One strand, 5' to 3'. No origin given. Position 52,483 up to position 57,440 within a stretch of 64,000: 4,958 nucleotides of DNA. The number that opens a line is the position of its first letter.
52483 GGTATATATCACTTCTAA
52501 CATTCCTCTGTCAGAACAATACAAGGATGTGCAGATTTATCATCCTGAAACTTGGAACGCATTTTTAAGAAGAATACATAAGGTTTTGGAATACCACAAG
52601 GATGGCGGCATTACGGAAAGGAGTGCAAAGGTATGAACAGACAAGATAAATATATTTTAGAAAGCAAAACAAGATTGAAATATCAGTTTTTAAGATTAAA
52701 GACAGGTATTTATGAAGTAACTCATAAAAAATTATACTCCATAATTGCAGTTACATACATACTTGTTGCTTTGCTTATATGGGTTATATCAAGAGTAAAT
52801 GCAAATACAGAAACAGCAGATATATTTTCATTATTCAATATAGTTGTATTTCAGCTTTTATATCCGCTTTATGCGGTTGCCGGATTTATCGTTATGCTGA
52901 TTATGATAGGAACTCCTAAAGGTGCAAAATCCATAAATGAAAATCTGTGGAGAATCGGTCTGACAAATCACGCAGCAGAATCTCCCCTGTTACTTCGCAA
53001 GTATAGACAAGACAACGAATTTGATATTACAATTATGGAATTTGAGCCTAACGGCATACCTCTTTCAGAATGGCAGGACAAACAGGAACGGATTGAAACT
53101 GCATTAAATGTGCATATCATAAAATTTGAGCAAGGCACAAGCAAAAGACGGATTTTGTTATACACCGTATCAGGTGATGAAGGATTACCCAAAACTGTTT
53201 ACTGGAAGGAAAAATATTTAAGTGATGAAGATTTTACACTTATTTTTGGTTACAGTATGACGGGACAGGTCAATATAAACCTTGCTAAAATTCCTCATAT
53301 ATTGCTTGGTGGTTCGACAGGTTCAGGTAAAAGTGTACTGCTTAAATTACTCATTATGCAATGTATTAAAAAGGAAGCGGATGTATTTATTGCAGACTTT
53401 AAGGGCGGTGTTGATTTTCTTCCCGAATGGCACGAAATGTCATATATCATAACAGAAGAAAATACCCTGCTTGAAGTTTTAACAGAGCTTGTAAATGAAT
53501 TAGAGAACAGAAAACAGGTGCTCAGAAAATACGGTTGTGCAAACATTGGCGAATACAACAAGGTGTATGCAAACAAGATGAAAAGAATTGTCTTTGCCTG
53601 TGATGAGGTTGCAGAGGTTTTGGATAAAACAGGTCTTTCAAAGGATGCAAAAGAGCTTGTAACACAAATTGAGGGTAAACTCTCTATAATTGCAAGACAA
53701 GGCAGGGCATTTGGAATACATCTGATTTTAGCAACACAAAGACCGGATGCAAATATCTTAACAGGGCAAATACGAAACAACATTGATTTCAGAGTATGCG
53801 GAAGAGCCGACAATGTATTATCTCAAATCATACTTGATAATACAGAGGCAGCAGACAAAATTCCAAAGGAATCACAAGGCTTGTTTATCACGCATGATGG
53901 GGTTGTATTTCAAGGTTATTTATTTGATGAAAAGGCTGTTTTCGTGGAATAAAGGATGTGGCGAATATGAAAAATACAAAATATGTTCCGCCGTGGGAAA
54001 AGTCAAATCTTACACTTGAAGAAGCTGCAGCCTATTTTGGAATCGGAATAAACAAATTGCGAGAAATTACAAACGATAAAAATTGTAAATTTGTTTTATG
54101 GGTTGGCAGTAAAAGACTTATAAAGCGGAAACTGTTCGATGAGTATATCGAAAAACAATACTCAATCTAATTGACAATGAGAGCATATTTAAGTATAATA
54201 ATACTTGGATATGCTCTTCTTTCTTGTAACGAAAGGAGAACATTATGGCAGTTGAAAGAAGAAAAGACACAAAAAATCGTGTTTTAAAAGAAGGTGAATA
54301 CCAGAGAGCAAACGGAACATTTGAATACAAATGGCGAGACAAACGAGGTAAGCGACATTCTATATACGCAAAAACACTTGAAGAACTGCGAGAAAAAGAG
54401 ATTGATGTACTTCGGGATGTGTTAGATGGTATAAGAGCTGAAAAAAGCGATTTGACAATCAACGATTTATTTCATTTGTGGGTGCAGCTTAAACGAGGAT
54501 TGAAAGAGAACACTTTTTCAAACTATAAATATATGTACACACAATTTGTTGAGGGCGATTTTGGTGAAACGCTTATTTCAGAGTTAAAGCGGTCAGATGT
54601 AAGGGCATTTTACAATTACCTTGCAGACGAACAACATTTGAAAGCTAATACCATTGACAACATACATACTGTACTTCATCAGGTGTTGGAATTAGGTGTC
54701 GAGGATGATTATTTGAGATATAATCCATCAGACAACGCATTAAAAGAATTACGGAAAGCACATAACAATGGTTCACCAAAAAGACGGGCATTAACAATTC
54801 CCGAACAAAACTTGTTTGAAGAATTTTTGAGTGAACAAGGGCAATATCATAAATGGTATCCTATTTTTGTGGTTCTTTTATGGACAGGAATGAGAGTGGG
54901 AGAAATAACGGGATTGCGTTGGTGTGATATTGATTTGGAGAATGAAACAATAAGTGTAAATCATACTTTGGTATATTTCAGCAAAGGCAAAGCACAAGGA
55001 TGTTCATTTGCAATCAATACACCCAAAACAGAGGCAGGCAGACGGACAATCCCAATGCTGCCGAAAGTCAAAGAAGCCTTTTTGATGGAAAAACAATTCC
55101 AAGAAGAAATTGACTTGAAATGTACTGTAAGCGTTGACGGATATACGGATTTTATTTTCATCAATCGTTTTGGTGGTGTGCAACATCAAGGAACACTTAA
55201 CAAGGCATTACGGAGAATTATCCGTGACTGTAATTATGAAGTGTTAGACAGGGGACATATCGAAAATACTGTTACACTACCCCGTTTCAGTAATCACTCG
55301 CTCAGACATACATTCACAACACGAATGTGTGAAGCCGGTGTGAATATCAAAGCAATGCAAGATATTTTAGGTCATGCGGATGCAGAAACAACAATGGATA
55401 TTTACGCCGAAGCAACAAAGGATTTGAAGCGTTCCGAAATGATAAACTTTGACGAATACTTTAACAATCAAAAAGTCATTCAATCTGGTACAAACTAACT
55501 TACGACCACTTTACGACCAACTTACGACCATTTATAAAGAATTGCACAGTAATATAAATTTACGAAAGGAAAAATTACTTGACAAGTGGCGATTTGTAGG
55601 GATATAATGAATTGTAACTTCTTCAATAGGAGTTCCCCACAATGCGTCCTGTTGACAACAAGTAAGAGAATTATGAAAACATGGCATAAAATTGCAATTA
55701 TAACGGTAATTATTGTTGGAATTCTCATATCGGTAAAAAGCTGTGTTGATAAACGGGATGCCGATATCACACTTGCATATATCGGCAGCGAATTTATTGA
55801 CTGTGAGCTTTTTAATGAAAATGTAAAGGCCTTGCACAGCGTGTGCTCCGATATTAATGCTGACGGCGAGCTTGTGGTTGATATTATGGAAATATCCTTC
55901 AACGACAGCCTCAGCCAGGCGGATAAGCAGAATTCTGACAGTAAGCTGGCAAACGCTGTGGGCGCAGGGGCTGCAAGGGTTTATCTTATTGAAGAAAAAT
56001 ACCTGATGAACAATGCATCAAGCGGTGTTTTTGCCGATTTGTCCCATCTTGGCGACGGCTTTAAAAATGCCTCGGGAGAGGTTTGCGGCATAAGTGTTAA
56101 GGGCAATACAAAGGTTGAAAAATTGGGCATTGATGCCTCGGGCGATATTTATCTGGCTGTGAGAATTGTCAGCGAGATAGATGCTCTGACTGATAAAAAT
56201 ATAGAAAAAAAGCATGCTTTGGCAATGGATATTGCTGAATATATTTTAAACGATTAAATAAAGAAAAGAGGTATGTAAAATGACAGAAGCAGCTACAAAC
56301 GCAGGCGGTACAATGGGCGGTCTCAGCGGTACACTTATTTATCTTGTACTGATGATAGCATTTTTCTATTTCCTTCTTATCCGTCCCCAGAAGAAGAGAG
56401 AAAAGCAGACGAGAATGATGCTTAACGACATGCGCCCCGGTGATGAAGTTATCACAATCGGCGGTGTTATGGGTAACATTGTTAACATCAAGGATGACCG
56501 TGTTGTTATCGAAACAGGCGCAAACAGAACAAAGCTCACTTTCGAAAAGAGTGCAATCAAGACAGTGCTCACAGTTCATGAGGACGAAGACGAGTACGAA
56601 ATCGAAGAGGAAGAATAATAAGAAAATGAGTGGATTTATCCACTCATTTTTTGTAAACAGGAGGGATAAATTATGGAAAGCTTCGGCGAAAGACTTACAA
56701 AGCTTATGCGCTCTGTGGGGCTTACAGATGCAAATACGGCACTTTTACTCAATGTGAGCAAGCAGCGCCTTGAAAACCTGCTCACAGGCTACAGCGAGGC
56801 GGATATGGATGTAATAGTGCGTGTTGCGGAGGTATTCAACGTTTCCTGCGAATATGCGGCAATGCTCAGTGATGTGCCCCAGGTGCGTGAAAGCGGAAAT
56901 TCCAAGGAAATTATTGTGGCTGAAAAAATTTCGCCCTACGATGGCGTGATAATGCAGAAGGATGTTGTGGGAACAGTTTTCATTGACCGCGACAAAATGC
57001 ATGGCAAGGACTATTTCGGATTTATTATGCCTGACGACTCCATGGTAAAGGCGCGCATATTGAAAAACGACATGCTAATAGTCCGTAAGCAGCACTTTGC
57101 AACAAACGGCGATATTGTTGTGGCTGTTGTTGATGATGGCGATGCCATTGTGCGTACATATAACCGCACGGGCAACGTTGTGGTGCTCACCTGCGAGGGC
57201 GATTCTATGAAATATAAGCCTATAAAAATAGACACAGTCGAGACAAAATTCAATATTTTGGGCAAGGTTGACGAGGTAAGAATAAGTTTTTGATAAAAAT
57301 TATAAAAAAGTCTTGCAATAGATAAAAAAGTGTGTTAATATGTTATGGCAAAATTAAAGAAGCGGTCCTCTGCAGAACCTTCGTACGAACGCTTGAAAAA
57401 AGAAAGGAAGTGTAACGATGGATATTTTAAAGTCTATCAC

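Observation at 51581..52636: CRESS-DNA-virus-style origin (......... stem-loop plus iterons) and an HUH-SF3 Rep embedded in a bacterial integrative element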

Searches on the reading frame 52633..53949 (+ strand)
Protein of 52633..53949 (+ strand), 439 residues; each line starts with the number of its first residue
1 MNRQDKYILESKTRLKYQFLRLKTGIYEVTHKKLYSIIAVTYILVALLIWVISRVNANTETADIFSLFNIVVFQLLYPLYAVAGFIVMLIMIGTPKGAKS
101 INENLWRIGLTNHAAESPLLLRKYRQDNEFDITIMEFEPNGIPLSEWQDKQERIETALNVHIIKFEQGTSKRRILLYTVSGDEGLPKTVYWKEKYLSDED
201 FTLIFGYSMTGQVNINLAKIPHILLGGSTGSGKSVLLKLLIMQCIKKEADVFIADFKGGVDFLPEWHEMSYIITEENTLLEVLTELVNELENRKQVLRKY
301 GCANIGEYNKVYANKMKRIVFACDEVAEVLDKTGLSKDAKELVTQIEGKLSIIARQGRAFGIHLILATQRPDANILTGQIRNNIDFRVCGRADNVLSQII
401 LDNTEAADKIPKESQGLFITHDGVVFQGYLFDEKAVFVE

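Call 7: search_protein_families(library=pfam, proteins=[window:52633-53949:+], max_evalue=0.01)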
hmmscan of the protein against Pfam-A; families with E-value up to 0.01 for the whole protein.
window:52633-53949:+ (439 aa): 7 families
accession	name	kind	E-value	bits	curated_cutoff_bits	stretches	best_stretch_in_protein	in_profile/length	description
PF01580.24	FtsK_SpoIIIE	-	1.2e-17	64.6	24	1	206-319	23-145/221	FtsK/SpoIIIE family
PF01935.23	DUF87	-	4.3e-06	27.4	23.2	1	213-258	14-62/220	Helicase HerA, central domain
PF12846.13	AAA_10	-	6e-05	22.7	27.5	0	220-259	21-60/362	AAA-like domain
PF11016.13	DUF2854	-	0.00015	22.2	25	1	101-156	79-135/146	Protein of unknown function (DUF2854)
PF00005.33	ABC_tran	-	0.00029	21.9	25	1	212-352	3-111/137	ABC transporter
PF10412.15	TrwB_AAD_bind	-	0.00061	19.2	20.5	1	221-259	16-54/387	Type IV secretion-system coupling protein DNA-binding domain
PF13401.12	AAA_22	-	0.0027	18.5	27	1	222-340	7-98/130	AAA domain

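Call 8: search_protein_families(library=ncbifam, proteins=[window:52633-53949:+], max_evalue=0.01)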
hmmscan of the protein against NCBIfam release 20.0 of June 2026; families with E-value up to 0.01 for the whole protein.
window:52633-53949:+ (439 aa): 18 families
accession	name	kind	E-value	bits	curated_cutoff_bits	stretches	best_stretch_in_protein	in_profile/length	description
TIGR03928.1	T7_EssCb_Firm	equivalog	7.1e-23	80.2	778.4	2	212-346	802-942/1296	type VII secretion protein EssC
TIGR03924.1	T7SS_EccC_a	equivalog_domain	1e-21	77.4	509.15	1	221-413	451-648/673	type VII secretion protein EccCa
NF007615.0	PRK10263.1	equivalog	2.9e-17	61.7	1566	1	201-406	990-1221/1355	DNA translocase FtsK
TIGR03925.1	T7SS_EccC_b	equivalog_domain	1.6e-12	46.5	346.55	2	280-426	143-281/564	type VII secretion protein EccCb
NF041214.1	plasmid_TraB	equivalog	2.3e-06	26.4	800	1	222-389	250-406/639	plasmid transfer protein TraB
NF040937.1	HerA_Thermprot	equivalog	3.4e-06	25.7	800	1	335-393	362-419/487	DNA double-strand break repair helicase HerA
NF042944.1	HerA_antiphage_2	equivalog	0.00018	20.4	850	0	352-400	457-507/576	anti-phage-associated helicase HerA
TIGR00929.1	VirB4_CagE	subfamily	0.0002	19.8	643.1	1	222-260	439-478/792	VirB4 family type IV secretion/conjugal transfer ATPase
TIGR03743.1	SXT_TraD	subfamily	0.00022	19.8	366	1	221-268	176-223/636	conjugative transfer system coupling protein TraD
NF042943.1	HerA_antiphage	equivalog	0.00039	19.1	800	0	353-394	465-508/566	anti-phage-associated helicase HerA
NF053655.1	CedD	equivalog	0.00051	18.8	600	1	210-260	206-261/527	DNA-translocating ATPase CedD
NF010447.0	PRK13873.1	equivalog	0.00054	18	1020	1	214-259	435-481/815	conjugal transfer protein TrbE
NF000169.2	ABCF_Sal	exception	0.00095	17.9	725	1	208-292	15-94/542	Sal family ABC-F type ribosomal protection protein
NF041017.1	DNA_import_CedB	equivalog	0.0011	17.6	700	0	214-260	269-316/590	DNA import protein CedB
TIGR02673.1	FtsE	equivalog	0.0033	17.1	264.85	1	211-254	19-62/214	cell division ATP-binding protein FtsE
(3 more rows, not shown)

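Call 97: search_dna_similar(query=window:52633-53949:+, collection=plasmids, mode=protein, max_rows=25, max_evalue=1e-8)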
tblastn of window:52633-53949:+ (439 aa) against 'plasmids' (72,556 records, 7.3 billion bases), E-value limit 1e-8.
Records with a match: 466; places in all: 493; records where one place covers at least 80% of the query: 115.
Best place of each record, by identity: <60% 466.
By first word of the organism name: Bacillus 212; Clostridium 112; Streptomyces 20; Priestia 11; Enterococcus 9; Rhodococcus 7; Prevotella 4; Sphingomonas 4; Agrobacterium 4; Rhizobium 4; and 55 more.
By predicted mobility (MOB-suite, as given by PLSDB): non-mobilizable 241; mobilizable 168; conjugative 57.
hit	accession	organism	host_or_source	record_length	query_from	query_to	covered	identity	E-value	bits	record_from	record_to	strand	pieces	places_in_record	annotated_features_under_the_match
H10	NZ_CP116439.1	Clostridium perfringens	Ruminant,Cell culture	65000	15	438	97%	34.9%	1e-67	241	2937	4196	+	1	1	none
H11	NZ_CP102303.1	Clostridium perfringens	swine,mixed culture,fecal sample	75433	15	438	97%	34.6%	1e-67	241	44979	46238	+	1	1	FtsK/SpoIIIE domain-containing protein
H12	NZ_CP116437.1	Clostridium perfringens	Ruminant,Cell culture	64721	15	438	97%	34.6%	2e-67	240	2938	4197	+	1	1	none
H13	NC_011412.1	Clostridium perfringens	-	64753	15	438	97%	34.6%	2e-67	240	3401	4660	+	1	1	none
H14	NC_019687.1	Clostridium perfringens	-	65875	15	438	97%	34.6%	2e-67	240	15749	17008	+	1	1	FtsK/SpoIIIE domain-containing protein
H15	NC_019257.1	Clostridium perfringens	chicken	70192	15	438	97%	34.6%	2e-67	240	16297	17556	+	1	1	FtsK/SpoIIIE domain-containing protein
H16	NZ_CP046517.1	Clostridium sp. 16K-1-R1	Corvus macrorhynchos,Whole ...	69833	15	438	97%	34.6%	3e-67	239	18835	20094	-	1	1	FtsK/SpoIIIE domain-containing protein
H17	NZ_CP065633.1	Clostridium perfringens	-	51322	43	438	90%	36.1%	1e-67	241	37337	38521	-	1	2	FtsK/SpoIIIE domain-containing protein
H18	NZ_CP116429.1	Clostridium perfringens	Ruminant,Cell culture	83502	43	438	90%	36.1%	2e-67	240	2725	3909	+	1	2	FtsK/SpoIIIE domain-containing protein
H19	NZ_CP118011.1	Clostridium perfringens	Homo sapiens,pure cell culture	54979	43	438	90%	36.1%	2e-67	240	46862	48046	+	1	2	FtsK/SpoIIIE domain-containing protein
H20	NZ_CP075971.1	Clostridium perfringens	salmon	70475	43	438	90%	36.1%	3e-67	239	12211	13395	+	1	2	FtsK/SpoIIIE domain-containing protein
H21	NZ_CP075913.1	Clostridium perfringens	sludge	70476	43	438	90%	36.1%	3e-67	239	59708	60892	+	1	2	FtsK/SpoIIIE domain-containing protein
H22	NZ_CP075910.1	Clostridium perfringens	soil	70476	43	438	90%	36.1%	3e-67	239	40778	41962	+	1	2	FtsK/SpoIIIE domain-containing protein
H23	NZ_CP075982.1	Clostridium perfringens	feces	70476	43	438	90%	36.1%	3e-67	239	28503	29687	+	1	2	FtsK/SpoIIIE domain-containing protein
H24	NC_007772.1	Clostridium perfringens CPE str. F4969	-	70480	43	438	90%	36.1%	3e-67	239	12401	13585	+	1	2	FtsK/SpoIIIE domain-containing protein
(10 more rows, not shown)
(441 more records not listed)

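Call 98: get_annotated_region(hit=H24, flank=5000)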
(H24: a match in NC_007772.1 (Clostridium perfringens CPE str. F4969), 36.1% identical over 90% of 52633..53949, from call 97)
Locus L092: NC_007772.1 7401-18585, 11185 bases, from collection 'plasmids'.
description: Clostridium perfringens CPE str. F4969 plasmid pCPF4969, complete sequence
organism: Clostridium perfringens CPE str. F4969 (NCBI taxid 451756)
taxonomy: Bacteria; Bacillota; Clostridia; Eubacteriales; Clostridiaceae; Clostridium; Clostridium perfringens; Clostridium perfringens CPE str. F4969
host: -; source: -; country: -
typing (MOB-suite, as given by PLSDB): mobilizable; replicon rep_cluster_1519; relaxase MOBM
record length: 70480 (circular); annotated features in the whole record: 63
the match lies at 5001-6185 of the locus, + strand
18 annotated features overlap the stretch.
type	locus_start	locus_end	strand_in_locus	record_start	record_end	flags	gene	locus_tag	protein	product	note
CDS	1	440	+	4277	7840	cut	-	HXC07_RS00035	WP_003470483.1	SpaA isopeptide-forming pilin-related protein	-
CDS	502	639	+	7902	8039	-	-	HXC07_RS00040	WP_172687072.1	hypothetical protein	-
CDS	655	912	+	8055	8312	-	-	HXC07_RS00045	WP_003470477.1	hypothetical protein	-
CDS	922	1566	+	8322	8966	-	-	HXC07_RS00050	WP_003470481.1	class D sortase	-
CDS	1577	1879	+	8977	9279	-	-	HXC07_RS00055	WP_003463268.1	hypothetical protein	-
CDS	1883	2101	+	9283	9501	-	-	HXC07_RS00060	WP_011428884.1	DUF4236 domain-containing protein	-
CDS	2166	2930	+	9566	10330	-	-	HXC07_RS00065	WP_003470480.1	DNA adenine methylase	-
CDS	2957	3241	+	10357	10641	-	-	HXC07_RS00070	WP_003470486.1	hypothetical protein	-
CDS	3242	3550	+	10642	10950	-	-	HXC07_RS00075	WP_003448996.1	hypothetical protein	-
CDS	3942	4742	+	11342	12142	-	tcpM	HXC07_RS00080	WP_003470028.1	MobM family relaxase TcpM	-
CDS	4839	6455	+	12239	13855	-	-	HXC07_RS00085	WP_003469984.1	FtsK/SpoIIIE domain-containing protein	-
CDS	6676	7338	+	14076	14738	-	-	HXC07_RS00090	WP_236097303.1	FtsK/SpoIIIE domain-containing protein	-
CDS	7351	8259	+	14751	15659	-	-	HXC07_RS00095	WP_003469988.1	AAA family ATPase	-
CDS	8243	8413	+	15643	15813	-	-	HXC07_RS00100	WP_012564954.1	hypothetical protein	-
CDS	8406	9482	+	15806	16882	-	-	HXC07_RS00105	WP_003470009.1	conjugal transfer protein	-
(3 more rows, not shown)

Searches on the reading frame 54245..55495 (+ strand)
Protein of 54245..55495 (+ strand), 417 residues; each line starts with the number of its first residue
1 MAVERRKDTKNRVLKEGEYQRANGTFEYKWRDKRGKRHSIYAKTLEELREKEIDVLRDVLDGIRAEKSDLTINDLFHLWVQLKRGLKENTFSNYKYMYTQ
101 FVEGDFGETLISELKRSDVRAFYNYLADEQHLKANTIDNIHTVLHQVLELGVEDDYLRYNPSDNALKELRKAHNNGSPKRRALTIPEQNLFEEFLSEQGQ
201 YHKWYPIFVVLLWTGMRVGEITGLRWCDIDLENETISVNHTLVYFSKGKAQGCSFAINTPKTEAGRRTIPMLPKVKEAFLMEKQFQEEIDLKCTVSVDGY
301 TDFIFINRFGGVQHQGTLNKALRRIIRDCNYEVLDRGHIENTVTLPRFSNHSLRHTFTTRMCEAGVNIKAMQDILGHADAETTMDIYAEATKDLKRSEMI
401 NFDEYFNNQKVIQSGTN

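Call 7: search_protein_families(library=pfam, proteins=[window:54245-55495:+], max_evalue=0.01)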
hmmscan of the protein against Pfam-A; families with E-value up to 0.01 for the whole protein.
window:54245-55495:+ (417 aa): 5 families
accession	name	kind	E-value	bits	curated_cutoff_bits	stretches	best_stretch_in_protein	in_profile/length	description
PF00589.27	Phage_integrase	-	4.8e-25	88.7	27.1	1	207-392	27-170/172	Phage integrase family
PF02920.21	Integrase_DNA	-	4.8e-17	62.1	27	1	3-58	2-69/70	DNA binding domain of tn916 integrase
PF13495.12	Phage_int_SAM_4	-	9.9e-07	29.5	27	1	84-155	12-82/85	Phage integrase, N-terminal SAM-like domain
PF13102.12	Phage_int_SAM_5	-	1.4e-06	29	22.3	1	83-162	13-93/98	Phage integrase SAM-like domain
PF14659.12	Phage_int_SAM_3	-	1.2e-05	25.9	22.6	1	71-126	1-57/58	Phage integrase, N-terminal SAM-like domain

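Call 8: search_protein_families(library=ncbifam, proteins=[window:54245-55495:+], max_evalue=0.01)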
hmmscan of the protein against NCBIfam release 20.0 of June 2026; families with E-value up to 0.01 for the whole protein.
window:54245-55495:+ (417 aa): 12 families
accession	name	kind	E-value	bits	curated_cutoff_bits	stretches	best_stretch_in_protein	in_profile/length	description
NF040815.2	recomb_XerA_Arch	equivalog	2.3e-25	89.7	220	2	84-240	10-150/263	site-specific tyrosine recombinase/integron integrase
TIGR02225.1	recomb_XerD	equivalog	3.8e-19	69.1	329.6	2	320-392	206-276/290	site-specific tyrosine recombinase XerD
TIGR02224.1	recomb_XerC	equivalog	1.5e-18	67.3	335.15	2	267-393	172-280/295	tyrosine recombinase XerC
NF001399.0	PRK00283.1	subfamily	3.6e-16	59.3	279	2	320-393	214-286/300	tyrosine recombinase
TIGR02249.1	integrase_gron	subfamily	5.5e-14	52.2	265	1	337-388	253-298/315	integron integrase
NF003462.0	PRK05084.1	equivalog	2.8e-11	42.7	267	1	347-399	302-353/360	tyrosine recombinase XerS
NF011946.0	PRK15417.1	equivalog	7.1e-10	38.6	435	1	342-389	269-314/337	integron integrase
NF002331.0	PRK01287.1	subfamily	1.8e-09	37.1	371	1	348-389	271-311/365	site-specific tyrosine recombinase XerC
NF007371.0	PRK09871.1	subfamily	8.9e-07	28.6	222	1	300-386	98-171/198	tyrosine-type DNA invertase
NF007370.0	PRK09870.1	subfamily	2.5e-05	24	221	0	176-243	6-73/200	tyrosine-type DNA invertase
NF041502.1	integrase_1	equivalog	0.00031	19.6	350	0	348-394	319-364/484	site-specific integrase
NF040693.1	recomb_GmtY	equivalog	0.004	16.5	340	0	349-393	392-435/441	gamma-mobile-trio recombinase GmtY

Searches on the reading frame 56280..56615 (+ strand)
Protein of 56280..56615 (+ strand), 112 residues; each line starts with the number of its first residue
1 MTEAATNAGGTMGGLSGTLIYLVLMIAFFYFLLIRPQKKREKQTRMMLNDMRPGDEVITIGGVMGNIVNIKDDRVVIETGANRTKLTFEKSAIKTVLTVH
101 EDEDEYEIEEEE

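Call 35: search_protein_families(library=pfam, proteins=[window:56280-56615:+], max_evalue=0.0001)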
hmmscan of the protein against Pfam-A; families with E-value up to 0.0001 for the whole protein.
window:56280-56615:+ (112 aa): 1 family
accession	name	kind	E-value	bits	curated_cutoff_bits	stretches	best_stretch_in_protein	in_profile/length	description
PF02699.20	YajC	-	4.9e-30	103.7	28.2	1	18-94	2-77/78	Preprotein translocase subunit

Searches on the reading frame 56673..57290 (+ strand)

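Call 35: search_protein_families(library=pfam, proteins=[window:56673-57290:+], max_evalue=0.0001)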
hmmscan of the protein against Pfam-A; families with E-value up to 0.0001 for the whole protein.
window:56673-57290:+ (206 aa): 2 families
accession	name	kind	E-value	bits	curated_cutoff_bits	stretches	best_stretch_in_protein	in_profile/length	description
PF00717.28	Peptidase_S24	-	6.1e-15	55.4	23.3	1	104-199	24-115/116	Peptidase S24-like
PF01381.28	HTH_3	-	1.1e-05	25.8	23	1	11-61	4-54/55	Helix-turn-helix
